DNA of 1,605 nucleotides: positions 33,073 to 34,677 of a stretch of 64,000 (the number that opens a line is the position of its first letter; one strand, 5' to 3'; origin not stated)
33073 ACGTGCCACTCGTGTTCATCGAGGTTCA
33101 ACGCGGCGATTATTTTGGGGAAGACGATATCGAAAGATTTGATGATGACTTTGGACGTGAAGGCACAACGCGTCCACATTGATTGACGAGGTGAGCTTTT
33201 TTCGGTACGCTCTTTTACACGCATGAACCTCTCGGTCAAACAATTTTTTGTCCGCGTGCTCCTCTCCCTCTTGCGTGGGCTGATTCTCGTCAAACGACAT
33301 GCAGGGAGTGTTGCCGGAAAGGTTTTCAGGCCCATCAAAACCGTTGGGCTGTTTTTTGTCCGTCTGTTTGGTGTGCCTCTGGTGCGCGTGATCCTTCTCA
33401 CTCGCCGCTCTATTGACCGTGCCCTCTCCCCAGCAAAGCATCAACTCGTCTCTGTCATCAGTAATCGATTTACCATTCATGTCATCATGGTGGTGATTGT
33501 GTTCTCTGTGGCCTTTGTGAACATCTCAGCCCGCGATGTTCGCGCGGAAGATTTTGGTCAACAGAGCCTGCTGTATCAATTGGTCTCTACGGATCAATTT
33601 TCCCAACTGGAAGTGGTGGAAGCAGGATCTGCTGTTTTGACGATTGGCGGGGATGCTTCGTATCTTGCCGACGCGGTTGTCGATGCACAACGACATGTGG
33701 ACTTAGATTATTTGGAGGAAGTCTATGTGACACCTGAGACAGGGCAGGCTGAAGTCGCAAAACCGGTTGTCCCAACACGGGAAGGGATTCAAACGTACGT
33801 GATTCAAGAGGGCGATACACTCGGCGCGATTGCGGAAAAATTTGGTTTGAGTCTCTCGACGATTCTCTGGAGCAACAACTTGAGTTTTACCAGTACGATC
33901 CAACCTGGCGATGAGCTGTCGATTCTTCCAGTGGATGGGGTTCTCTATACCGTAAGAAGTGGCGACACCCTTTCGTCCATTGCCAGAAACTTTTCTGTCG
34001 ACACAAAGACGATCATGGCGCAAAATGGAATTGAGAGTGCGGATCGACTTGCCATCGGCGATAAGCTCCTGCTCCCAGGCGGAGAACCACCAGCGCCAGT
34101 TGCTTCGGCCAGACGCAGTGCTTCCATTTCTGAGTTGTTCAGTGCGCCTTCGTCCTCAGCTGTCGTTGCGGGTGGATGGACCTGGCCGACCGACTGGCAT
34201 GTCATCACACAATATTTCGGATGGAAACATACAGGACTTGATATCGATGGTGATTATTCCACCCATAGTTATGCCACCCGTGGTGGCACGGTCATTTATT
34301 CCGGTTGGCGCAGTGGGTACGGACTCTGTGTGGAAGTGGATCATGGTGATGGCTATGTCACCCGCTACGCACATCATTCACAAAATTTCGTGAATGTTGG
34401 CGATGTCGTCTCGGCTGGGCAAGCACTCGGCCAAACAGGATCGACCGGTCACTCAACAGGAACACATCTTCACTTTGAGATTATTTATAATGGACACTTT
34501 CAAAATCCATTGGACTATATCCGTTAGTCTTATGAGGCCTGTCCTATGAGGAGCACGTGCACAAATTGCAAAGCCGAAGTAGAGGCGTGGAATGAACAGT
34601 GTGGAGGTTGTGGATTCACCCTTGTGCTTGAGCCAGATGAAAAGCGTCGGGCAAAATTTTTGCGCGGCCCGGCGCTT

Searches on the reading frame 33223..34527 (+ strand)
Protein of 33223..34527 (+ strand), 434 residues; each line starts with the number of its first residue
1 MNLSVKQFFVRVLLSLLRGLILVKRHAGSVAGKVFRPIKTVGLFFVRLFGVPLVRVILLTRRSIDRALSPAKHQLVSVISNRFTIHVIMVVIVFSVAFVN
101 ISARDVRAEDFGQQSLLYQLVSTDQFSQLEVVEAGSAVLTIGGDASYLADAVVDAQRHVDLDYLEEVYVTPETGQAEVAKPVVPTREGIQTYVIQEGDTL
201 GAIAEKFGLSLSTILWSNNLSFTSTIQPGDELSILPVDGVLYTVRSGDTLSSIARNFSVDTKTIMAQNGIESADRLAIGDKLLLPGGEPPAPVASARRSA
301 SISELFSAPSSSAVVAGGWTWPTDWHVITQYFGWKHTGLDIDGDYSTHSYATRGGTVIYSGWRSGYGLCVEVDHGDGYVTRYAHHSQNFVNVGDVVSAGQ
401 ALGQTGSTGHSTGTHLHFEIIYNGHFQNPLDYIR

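Call 9: search_protein_families(library=pfam, proteins=[window:33223-34527:+], max_evalue=0.1)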
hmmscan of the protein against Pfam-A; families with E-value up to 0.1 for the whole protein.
window:33223-34527:+ (434 aa): 10 families
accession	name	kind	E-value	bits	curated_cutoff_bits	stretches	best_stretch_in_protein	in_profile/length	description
PF01551.29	Peptidase_M23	-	2.3e-28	98.7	28.7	1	335-429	2-96/96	Peptidase family M23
PF01476.26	LysM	-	4.4e-26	91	20.9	2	242-285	1-43/43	LysM domain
PF23473.1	LysM3_LYK4_5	-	6.4e-15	55.4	29.3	2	242-273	5-36/48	LYK4/5 LysM3 domain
PF23446.1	LysM1_NFP_LYK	-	6.1e-07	30.6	36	1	248-285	16-54/60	NFP/LYK LysM1 domain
PF23462.1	LysM3_NFP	-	1.2e-05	26.1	28.1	1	191-226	4-40/48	NFP LysM3 domain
PF23472.1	LysM2_CERK1_LYK3_4_5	-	1.9e-05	24.9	27.4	0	242-285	8-54/56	LYK3/4/5 LysM2 domain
PF23577.1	LysM_RLK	-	0.00014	22.3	27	0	191-216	2-26/44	LysM domain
PF13936.12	HTH_38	-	0.031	14.5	27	0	186-214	10-37/44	Helix-turn-helix domain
PF13437.12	HlyD_3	-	0.052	14.7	22.2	0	127-170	16-60/106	HlyD family secretion protein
PF12116.14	SpoIIID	-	0.077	13.6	27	0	189-214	11-36/82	Stage III sporulation protein D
